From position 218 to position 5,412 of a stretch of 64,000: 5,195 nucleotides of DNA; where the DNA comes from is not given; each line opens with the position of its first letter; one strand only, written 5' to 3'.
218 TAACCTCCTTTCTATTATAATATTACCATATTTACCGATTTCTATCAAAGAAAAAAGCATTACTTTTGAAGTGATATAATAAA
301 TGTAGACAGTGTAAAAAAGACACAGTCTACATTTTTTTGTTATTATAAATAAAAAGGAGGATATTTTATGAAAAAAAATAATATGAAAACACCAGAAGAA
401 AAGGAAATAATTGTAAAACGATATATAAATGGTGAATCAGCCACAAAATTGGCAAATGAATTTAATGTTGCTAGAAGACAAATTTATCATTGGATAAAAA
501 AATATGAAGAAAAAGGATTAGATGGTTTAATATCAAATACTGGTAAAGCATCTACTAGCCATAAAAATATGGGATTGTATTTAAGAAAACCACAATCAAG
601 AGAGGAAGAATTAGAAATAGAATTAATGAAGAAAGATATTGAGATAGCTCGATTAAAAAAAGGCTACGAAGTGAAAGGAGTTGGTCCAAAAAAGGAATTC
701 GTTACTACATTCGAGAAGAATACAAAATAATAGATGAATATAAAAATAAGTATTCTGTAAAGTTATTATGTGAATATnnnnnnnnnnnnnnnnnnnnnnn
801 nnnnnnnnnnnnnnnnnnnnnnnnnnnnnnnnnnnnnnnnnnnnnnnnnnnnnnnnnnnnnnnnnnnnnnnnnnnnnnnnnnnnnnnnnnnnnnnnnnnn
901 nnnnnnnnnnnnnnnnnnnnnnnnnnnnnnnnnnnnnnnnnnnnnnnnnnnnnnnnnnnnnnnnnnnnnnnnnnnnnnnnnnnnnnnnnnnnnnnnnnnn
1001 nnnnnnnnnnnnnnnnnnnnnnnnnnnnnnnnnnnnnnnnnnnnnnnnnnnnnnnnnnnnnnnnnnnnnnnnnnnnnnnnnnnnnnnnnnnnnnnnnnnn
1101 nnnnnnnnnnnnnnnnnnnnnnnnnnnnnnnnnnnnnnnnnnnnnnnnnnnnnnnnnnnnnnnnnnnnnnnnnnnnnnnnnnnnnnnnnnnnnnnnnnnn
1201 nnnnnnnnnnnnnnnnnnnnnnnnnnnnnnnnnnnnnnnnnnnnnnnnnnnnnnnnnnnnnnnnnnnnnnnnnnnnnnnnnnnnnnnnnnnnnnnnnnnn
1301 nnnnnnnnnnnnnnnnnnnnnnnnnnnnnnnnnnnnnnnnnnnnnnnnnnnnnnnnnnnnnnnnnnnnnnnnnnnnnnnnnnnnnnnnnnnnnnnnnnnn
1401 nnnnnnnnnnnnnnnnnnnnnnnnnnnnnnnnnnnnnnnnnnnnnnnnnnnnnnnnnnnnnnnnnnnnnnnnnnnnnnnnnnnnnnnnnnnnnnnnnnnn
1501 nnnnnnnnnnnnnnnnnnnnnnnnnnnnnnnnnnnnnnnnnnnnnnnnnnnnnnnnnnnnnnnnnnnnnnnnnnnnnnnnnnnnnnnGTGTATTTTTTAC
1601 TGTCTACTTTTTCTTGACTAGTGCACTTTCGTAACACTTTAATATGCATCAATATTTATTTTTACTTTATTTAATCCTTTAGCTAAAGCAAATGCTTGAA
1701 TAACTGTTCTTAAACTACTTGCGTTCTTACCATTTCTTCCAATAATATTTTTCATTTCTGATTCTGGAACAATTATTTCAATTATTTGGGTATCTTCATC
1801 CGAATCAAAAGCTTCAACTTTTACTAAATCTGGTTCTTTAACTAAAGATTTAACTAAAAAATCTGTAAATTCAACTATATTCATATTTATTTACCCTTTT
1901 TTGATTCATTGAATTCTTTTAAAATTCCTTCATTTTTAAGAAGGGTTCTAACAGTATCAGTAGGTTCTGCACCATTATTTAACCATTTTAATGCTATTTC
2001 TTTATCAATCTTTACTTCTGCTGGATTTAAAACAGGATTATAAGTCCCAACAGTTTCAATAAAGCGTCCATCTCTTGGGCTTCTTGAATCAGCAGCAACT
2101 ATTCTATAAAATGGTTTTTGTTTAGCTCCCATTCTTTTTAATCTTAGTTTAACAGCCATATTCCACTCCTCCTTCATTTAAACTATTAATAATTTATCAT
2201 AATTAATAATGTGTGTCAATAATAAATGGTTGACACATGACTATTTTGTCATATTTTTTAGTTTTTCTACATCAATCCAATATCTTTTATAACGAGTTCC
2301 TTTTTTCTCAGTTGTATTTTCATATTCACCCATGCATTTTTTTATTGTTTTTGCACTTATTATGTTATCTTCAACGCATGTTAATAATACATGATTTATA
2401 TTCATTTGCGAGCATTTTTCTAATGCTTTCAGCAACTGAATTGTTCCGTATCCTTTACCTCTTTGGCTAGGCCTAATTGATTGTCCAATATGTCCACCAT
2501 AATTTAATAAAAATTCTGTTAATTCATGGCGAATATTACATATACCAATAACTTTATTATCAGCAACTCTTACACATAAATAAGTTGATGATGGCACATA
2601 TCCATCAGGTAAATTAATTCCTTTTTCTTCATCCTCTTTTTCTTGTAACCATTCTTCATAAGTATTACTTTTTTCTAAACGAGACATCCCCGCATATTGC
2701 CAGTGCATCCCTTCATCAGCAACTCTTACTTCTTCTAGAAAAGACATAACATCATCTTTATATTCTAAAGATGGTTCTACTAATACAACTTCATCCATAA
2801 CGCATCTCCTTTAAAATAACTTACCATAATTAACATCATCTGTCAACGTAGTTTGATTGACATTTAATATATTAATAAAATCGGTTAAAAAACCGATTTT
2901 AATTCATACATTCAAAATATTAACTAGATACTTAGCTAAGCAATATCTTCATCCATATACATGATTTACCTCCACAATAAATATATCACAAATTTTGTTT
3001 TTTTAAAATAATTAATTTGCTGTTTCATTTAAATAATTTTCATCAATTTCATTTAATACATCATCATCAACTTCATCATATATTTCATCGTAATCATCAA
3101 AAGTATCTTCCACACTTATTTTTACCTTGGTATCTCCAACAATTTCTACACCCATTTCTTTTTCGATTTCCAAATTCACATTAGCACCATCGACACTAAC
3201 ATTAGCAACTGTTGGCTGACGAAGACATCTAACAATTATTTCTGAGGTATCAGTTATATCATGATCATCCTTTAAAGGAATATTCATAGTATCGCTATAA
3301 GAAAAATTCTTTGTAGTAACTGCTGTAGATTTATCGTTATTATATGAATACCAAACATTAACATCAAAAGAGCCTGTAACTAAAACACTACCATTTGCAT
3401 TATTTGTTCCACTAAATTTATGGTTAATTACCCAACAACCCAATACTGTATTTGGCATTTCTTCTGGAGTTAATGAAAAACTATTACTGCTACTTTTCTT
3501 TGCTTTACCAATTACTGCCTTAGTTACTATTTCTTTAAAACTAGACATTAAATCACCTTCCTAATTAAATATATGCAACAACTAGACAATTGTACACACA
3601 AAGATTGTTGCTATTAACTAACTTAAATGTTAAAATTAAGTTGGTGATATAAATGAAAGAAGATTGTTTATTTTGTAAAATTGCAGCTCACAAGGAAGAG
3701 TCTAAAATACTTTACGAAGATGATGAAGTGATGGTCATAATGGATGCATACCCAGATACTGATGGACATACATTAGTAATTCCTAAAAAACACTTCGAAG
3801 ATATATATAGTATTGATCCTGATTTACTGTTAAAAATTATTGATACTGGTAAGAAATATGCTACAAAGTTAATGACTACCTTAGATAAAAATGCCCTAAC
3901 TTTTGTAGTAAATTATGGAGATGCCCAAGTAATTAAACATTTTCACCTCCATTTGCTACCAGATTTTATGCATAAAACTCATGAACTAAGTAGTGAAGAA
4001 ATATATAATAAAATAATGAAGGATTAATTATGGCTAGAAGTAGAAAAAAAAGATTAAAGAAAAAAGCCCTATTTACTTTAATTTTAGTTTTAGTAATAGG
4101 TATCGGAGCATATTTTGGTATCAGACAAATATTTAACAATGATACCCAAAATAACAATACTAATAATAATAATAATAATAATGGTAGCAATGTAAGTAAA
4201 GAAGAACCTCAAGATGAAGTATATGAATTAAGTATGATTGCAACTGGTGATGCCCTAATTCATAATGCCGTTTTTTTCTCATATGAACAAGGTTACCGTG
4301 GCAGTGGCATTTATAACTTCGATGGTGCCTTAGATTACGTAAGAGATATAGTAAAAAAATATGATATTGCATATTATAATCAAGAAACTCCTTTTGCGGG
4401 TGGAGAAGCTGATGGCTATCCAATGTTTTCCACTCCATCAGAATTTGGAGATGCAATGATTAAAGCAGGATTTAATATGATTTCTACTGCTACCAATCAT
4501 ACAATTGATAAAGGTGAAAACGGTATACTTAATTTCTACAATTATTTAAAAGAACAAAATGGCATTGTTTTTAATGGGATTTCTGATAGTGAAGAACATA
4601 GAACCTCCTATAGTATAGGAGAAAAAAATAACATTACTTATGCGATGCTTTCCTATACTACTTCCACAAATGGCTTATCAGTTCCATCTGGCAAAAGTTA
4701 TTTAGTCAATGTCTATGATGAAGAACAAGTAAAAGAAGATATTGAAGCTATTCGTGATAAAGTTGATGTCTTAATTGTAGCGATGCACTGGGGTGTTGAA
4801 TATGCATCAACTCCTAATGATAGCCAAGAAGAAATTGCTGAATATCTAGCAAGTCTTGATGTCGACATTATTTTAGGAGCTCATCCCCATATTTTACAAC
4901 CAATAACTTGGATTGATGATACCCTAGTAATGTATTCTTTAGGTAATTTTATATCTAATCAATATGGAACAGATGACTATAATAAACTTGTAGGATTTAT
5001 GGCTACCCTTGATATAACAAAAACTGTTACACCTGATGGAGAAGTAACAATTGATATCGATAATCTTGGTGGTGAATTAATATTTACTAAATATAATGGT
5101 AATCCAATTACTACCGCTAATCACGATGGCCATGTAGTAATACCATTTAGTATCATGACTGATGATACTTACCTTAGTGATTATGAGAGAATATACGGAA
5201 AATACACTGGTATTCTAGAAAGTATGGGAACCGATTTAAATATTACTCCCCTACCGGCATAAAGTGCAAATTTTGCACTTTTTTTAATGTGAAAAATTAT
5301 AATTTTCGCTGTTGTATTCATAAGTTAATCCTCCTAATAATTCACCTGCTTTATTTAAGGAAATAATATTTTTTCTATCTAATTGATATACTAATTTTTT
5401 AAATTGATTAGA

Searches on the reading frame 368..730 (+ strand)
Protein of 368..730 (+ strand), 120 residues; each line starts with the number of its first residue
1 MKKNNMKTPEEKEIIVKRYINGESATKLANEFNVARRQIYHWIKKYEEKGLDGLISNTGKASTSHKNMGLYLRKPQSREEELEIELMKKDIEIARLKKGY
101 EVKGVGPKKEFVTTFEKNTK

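Call 66: search_protein_families(library=pfam, proteins=[window:368-730:+], max_evalue=0.0001)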
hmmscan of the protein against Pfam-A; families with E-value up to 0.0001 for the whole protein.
window:368-730:+ (120 aa): 6 families
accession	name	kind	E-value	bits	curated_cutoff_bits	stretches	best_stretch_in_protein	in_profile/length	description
PF13518.12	HTH_28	-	8.8e-14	51.7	25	1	11-55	1-45/52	Helix-turn-helix domain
PF13384.12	HTH_23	-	7.9e-09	35.5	24.6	1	13-55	8-50/50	Homeodomain-like domain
PF13551.12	HTH_29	-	5.4e-07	30.1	28.1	1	22-58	11-48/64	Winged helix-turn helix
PF01527.26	HTH_Tnp_1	-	2.6e-06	28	24.1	1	8-88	8-71/75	Transposase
PF04218.19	CENP-B_N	-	1.5e-05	25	21.2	1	6-45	6-45/53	CENP-B N-terminal DNA-binding domain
PF02796.21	HTH_7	-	3.4e-05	24.3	23.8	0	13-40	12-39/45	Helix-turn-helix domain of resolvase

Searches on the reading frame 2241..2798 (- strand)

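Call 66: search_protein_families(library=pfam, proteins=[window:2241-2798:-], max_evalue=0.0001)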
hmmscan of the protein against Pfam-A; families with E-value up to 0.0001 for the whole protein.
window:2241-2798:- (185 aa): 2 families
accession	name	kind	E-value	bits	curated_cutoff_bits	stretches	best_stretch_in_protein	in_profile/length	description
PF00583.31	Acetyltransf_1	-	1.5e-08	35.4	20.7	1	39-157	5-115/116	Acetyltransferase (GNAT) family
PF13302.13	Acetyltransf_3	-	8.4e-08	33.4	25.4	1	27-155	10-135/138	Acetyltransferase (GNAT) domain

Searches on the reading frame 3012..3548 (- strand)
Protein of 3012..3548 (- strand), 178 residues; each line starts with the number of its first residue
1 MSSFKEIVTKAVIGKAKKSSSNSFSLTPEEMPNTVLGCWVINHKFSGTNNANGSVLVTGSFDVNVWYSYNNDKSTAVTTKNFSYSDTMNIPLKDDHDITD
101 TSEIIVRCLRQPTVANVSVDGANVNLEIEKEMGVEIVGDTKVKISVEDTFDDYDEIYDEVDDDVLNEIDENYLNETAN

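Call 66: search_protein_families(library=pfam, proteins=[window:3012-3548:-], max_evalue=0.0001)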
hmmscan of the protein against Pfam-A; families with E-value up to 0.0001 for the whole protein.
window:3012-3548:- (178 aa): 1 family
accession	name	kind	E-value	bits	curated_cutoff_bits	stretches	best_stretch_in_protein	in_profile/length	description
PF10628.14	CotE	-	1.3e-47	162.1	25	1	4-174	2-176/177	Outer spore coat protein E (CotE)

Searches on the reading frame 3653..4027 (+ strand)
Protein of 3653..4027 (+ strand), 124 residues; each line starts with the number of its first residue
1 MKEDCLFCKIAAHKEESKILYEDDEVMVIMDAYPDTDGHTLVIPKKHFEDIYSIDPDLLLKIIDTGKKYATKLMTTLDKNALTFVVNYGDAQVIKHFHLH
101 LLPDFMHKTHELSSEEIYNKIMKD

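Call 66: search_protein_families(library=pfam, proteins=[window:3653-4027:+], max_evalue=0.0001)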
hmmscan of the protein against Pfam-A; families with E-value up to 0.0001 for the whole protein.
window:3653-4027:+ (124 aa): 2 families
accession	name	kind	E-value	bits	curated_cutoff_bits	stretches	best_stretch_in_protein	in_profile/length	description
PF01230.28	HIT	-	5e-18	66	21.5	1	15-105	4-96/98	HIT domain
PF11969.13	DcpS_C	-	6.3e-18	65.7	24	1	5-103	2-101/114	Scavenger mRNA decapping enzyme C-term binding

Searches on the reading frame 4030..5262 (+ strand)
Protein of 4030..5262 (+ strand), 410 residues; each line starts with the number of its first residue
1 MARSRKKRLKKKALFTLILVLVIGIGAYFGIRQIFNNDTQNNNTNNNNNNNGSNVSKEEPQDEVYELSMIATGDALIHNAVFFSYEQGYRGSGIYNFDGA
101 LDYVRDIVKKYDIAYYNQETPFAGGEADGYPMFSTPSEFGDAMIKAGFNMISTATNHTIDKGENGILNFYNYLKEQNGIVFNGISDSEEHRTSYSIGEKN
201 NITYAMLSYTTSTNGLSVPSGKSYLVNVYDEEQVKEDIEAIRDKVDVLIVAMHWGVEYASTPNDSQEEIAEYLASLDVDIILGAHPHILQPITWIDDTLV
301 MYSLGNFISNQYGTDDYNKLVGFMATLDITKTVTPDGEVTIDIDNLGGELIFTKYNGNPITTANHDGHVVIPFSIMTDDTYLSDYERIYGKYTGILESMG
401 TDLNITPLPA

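Call 66: search_protein_families(library=pfam, proteins=[window:4030-5262:+], max_evalue=0.0001)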
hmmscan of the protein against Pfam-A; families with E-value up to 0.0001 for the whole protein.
window:4030-5262:+ (410 aa): 1 family
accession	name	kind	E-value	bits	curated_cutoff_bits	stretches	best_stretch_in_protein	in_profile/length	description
PF09587.15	PGA_cap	-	8.8e-61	206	27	1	69-311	2-255/255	Bacterial capsule synthesis protein PGA_cap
